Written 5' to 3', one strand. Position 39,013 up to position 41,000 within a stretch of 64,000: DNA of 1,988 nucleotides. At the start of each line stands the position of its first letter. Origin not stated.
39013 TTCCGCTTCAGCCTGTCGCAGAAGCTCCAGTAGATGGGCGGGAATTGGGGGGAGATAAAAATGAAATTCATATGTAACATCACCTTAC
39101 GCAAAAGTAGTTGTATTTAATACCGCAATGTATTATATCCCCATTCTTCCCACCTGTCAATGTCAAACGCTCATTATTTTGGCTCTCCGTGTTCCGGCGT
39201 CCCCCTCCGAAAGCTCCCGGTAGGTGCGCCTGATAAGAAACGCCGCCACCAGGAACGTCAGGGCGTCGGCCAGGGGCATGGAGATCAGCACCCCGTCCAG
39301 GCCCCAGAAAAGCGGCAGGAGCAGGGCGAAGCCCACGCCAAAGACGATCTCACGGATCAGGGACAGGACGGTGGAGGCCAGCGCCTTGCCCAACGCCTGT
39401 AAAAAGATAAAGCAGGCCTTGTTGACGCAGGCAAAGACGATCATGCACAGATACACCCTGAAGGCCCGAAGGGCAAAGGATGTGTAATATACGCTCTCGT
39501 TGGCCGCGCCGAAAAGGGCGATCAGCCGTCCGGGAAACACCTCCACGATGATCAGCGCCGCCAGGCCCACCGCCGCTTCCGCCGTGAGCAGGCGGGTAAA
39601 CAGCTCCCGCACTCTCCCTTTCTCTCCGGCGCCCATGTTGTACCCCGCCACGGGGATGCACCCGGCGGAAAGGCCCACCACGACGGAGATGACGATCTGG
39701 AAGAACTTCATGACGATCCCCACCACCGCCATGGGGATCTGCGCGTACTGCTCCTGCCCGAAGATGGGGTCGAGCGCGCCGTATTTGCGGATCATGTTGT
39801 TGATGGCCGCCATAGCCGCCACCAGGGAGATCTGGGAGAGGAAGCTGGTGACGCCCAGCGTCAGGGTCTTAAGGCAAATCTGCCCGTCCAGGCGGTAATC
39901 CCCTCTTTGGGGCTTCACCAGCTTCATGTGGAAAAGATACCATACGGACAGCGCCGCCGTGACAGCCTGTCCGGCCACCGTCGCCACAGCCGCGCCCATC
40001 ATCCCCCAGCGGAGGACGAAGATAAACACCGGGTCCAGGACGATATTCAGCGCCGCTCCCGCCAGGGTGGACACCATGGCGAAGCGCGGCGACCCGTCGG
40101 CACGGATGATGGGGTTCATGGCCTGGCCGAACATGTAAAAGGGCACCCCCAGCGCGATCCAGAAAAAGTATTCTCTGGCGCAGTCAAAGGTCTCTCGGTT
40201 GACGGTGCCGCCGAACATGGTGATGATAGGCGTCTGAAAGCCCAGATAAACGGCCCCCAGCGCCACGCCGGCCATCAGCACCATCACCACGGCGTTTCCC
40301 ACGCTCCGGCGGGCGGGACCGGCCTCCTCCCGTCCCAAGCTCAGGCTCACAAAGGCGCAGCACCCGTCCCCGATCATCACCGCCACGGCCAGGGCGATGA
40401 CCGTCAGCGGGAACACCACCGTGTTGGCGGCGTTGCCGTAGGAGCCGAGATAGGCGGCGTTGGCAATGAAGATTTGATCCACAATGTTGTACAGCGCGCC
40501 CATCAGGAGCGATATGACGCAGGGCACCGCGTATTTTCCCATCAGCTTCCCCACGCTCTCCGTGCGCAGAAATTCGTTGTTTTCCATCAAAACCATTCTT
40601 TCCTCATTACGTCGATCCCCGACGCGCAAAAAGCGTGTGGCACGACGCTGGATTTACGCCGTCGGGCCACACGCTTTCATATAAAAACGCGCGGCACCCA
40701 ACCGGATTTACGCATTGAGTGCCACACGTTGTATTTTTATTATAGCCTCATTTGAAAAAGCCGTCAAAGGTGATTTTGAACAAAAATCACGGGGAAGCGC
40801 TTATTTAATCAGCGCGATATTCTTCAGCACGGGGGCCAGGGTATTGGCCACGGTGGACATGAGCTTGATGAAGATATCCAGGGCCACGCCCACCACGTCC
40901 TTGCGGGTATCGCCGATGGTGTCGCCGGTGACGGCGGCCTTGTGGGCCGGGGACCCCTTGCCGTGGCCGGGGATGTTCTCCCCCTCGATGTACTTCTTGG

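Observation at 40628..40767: Two tandem terminator-like hairpins with the same loop and covarying stems in the MATE efflux gene leader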

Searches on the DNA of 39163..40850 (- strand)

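Call 7: search_rna_families(source=window, start=40500, end=40850, threshold=evalue, max_evalue=10, show_alignments=3)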
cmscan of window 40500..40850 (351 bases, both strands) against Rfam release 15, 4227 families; matches with E-value up to 10: 6.
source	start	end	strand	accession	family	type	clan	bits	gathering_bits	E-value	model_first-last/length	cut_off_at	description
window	40601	40741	-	RF02600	BASRCI27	Gene; sRNA;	-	23.7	59.8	0.0033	1-167/167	no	Brucella sRNA CI27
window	40632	40675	-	RF01996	mir-995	Gene; miRNA;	-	15.1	72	3.3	1-88/88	no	mir-995 microRNA precursor family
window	40686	40730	-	RF01996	mir-995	Gene; miRNA;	-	14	72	6.6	1-88/88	no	mir-995 microRNA precursor family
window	40743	40817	-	RF01170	snoU61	Gene; snRNA; snoRNA; CD-box;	CL00067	12.7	55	9.5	1-84/84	no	Small nucleolar RNA U61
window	40573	40635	-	RF01497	ALIL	Cis-reg;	-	11.3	50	1.2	1-117/117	no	ALIL pseudoknot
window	40729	40850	-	RF01270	snR84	Gene; snRNA; snoRNA; HACA-box;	-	7.7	109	7.6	449-569/569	5'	Small nucleolar RNA snR84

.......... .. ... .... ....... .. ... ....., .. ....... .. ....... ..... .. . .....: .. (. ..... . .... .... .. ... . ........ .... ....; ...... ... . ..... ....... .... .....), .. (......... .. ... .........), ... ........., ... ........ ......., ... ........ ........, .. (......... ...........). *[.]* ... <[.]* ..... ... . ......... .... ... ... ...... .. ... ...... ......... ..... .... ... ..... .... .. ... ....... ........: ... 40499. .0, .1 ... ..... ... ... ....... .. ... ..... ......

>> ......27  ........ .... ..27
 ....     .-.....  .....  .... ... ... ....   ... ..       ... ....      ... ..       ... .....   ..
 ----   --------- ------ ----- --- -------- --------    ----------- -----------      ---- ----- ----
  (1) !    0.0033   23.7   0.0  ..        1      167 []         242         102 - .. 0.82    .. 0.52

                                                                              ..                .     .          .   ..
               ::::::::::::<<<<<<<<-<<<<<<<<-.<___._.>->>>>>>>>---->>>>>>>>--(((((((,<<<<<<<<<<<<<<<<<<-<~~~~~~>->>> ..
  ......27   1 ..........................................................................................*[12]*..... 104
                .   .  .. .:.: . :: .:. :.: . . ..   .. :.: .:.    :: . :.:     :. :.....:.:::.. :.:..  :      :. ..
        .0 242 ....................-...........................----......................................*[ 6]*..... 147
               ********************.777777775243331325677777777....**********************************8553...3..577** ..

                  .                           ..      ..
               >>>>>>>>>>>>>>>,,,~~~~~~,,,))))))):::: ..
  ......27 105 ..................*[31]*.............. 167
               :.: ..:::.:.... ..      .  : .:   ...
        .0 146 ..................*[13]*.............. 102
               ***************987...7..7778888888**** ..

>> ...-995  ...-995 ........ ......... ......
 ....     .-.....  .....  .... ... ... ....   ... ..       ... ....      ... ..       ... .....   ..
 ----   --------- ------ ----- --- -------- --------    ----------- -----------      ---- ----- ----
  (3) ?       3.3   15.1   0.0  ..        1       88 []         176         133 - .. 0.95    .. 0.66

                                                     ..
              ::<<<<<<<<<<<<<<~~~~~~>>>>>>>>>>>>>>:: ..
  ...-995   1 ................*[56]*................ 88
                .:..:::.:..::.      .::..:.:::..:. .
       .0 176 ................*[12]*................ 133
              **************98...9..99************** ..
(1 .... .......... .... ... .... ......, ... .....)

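Call 27: search_rna_families(sources=[L007, L009, L012, L015, L023, L032, L034, L045, L046, L052, L054, L058, L085, L010, L106, L116, L036, L119], threshold=gathering)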
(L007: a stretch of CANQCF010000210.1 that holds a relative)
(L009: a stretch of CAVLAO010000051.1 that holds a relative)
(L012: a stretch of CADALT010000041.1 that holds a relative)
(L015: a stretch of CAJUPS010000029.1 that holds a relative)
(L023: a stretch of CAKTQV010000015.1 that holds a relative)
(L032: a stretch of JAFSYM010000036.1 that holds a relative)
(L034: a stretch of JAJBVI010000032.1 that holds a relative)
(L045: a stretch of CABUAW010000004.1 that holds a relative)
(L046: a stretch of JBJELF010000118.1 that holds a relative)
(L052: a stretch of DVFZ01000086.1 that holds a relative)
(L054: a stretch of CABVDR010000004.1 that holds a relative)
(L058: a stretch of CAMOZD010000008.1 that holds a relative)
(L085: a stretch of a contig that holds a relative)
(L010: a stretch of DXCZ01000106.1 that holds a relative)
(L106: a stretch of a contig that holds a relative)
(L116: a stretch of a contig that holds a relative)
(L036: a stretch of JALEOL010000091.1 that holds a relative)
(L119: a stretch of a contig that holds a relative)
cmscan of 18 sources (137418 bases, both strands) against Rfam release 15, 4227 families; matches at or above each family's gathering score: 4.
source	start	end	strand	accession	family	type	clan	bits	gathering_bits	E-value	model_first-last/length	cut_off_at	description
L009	3751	4142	-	RF00023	tmRNA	Gene;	CL00001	145.7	47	7.8e-57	1-374/374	no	transfer-messenger RNA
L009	7624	7802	+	RF00168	Lysine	Cis-reg; riboswitch;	-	111.9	30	1.1e-28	1-182/182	no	Lysine riboswitch aptamer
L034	175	245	-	RF00005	tRNA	Gene; tRNA;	CL00001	67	29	4.6e-12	1-71/71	no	tRNA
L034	2960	3041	-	RF00005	tRNA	Gene; tRNA;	CL00001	51.6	29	8e-08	1-71/71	no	tRNA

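Call 38: build_rna_model(alignment_id=A1, structure=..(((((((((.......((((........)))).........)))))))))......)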
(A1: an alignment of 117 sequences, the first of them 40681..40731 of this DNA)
Model R1 built from alignment A1 (117 sequences, 58 columns); structure: as given.
model positions 50; base pairs 13; branch points 0; effective number of sequences 13.88; information 1.106 bits per position. Calibrated on 0.2 Mb of random sequence (short: E-values are rough).
structure used (alignment columns):
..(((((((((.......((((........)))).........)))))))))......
